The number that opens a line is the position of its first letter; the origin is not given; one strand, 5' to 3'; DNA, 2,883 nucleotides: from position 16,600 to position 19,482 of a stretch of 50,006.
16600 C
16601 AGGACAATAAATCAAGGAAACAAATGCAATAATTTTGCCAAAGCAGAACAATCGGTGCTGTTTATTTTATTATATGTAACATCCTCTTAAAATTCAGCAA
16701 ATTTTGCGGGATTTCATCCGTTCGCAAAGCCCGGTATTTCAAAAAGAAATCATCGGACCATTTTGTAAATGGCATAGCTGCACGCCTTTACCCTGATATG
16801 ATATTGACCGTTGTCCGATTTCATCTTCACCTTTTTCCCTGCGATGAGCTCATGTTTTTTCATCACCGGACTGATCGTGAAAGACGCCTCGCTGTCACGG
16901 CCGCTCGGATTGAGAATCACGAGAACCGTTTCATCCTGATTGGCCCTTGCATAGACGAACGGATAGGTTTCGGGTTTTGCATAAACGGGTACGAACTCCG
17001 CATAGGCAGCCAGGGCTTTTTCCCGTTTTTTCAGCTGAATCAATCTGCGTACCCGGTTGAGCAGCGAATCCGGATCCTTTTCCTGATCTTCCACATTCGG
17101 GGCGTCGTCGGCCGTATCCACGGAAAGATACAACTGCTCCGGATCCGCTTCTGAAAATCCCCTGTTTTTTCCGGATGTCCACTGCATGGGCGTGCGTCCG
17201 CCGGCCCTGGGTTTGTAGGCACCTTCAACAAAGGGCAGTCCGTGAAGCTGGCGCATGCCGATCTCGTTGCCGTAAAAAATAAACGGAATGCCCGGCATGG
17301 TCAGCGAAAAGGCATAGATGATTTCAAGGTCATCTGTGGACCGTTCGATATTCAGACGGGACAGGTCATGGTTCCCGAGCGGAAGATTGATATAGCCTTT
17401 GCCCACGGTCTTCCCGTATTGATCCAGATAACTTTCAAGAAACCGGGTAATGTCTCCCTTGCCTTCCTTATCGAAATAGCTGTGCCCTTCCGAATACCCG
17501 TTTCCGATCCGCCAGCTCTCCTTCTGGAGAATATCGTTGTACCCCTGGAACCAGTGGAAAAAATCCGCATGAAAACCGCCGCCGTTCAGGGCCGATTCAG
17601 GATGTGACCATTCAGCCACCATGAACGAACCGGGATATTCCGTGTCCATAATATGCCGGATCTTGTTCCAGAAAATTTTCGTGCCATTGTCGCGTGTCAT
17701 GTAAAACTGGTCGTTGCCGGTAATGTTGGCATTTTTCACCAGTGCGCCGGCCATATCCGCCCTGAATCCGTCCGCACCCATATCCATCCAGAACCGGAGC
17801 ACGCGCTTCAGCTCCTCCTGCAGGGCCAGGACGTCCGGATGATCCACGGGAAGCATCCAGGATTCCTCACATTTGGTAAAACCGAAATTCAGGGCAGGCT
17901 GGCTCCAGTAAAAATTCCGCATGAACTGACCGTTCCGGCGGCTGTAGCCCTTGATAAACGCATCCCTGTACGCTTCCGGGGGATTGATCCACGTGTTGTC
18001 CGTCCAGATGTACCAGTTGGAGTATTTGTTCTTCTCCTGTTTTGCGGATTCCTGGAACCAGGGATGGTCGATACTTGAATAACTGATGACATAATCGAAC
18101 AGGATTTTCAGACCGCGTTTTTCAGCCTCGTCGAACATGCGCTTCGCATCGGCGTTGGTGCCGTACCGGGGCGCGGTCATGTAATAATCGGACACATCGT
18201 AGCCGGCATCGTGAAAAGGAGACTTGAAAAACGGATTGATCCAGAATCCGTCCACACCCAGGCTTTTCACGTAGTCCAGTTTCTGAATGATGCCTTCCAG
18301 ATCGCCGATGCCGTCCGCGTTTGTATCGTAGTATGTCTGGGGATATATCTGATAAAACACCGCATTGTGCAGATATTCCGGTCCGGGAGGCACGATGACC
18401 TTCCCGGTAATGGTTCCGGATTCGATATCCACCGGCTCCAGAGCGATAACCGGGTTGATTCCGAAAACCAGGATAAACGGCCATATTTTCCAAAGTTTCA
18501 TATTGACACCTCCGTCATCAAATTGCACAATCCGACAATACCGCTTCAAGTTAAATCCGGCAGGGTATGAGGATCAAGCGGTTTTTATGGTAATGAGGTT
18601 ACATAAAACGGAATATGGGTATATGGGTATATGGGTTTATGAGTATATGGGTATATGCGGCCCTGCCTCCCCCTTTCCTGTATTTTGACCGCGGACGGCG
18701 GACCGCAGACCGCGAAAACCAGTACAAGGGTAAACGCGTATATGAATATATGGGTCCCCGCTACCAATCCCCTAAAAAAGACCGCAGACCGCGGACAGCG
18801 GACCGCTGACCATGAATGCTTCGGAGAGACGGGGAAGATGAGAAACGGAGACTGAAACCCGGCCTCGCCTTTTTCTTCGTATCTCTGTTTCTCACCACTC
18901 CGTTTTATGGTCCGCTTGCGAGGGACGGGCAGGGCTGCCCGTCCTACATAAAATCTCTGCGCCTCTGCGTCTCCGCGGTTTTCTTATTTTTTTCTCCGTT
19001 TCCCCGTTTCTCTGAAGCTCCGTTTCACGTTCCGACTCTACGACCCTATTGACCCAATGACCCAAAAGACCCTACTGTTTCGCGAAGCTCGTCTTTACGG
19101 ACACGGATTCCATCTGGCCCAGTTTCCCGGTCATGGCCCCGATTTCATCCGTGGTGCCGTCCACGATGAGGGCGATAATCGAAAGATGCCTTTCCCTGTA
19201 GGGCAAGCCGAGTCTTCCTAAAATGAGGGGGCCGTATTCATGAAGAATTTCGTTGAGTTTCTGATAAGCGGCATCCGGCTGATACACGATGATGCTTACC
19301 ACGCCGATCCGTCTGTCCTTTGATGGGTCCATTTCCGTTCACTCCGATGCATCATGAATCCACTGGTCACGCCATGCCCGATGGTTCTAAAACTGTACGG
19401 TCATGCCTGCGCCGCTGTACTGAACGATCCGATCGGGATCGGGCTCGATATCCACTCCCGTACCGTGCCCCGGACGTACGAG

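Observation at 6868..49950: Undescribed high-density modular mosaic repeat family with ~35-bp imperfect terminal inverted repeats (at least 9 copies in 50 kb)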

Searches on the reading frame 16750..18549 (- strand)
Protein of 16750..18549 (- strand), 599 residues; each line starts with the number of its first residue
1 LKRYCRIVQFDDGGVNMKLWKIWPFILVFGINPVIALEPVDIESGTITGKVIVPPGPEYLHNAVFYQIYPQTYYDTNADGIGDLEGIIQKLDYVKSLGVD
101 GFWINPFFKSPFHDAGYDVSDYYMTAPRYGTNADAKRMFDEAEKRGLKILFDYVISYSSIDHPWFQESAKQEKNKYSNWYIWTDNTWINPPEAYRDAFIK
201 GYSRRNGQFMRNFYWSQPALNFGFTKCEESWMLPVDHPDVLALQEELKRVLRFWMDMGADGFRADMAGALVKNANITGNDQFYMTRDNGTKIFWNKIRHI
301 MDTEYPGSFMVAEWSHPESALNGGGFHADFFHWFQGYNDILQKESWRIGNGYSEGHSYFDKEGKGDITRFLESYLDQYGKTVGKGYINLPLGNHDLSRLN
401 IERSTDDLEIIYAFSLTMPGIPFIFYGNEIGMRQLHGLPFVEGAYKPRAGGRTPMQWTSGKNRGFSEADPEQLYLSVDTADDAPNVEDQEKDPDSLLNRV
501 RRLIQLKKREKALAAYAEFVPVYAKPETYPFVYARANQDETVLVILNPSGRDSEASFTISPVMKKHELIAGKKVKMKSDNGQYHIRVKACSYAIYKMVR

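Call 16: search_protein_families(library=pfam, proteins=[window:16750-18549:-])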
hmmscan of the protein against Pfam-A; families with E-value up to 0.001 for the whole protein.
window:16750-18549:- (599 aa): 1 family
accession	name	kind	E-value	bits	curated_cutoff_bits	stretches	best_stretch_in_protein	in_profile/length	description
PF00128.31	Alpha-amylase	-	1.2e-74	252.6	22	1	67-514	1-444/446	Alpha amylase, catalytic domain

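Call 32: list_cluster_members(proteins=[P0001, window:16750-18549:-, window:43403-46639:+])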
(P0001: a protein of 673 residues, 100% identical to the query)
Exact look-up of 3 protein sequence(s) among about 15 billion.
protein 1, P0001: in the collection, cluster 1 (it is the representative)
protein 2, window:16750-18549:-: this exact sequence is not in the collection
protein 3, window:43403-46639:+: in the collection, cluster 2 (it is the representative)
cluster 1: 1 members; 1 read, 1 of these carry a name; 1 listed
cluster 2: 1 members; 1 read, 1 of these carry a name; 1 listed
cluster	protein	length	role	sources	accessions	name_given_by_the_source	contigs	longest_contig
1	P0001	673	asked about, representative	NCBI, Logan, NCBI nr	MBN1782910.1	U32 family peptidase [bacterium]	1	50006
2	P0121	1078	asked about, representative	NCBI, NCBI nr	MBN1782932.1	efflux RND transporter permease subunit [bacterium]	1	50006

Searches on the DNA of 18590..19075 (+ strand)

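Call 78: search_dna_similar(query=window:18590-19075:+, collection=plasmids, mode=distant, max_evalue=0.001, max_rows=10)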
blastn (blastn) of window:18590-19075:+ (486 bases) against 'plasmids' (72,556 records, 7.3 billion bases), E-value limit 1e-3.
No match.

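Call 79: search_dna_similar(query=window:18590-19075:+, collection=phages, mode=distant, max_evalue=0.001, max_rows=10)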
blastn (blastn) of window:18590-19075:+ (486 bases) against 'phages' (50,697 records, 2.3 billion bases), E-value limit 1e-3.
No match.
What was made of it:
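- Tried and rejected: Plasmids and phages gave nothing (calls 78, 79).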

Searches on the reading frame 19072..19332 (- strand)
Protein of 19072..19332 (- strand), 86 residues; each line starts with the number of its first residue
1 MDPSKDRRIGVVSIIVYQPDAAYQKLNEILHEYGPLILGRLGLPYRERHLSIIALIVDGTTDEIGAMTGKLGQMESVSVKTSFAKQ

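Call 45: search_protein_families(library=pfam, proteins=[window:19072-19332:-], max_evalue=0.01)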
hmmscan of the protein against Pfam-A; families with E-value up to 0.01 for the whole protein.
window:19072-19332:- (86 aa): 1 family
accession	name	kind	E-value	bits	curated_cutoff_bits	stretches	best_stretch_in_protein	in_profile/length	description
PF21699.3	TM1266-like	-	2.4e-32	111.2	27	1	8-81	1-74/74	Iron-only hydrogenase system regulator, putative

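Call 90: find_encoding_contigs(protein=window:19072-19332:-, flank=10000, max_places=4)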
Protein window:19072-19332:- (86 aa): 1 contig read that carries it; 1 place shown.
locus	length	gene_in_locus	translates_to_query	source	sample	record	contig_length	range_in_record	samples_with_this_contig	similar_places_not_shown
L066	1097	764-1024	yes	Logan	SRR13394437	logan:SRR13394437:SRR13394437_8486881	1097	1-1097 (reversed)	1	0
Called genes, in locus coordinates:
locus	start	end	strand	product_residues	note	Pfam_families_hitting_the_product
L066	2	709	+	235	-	?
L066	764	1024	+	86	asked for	PF21699:TM1266-like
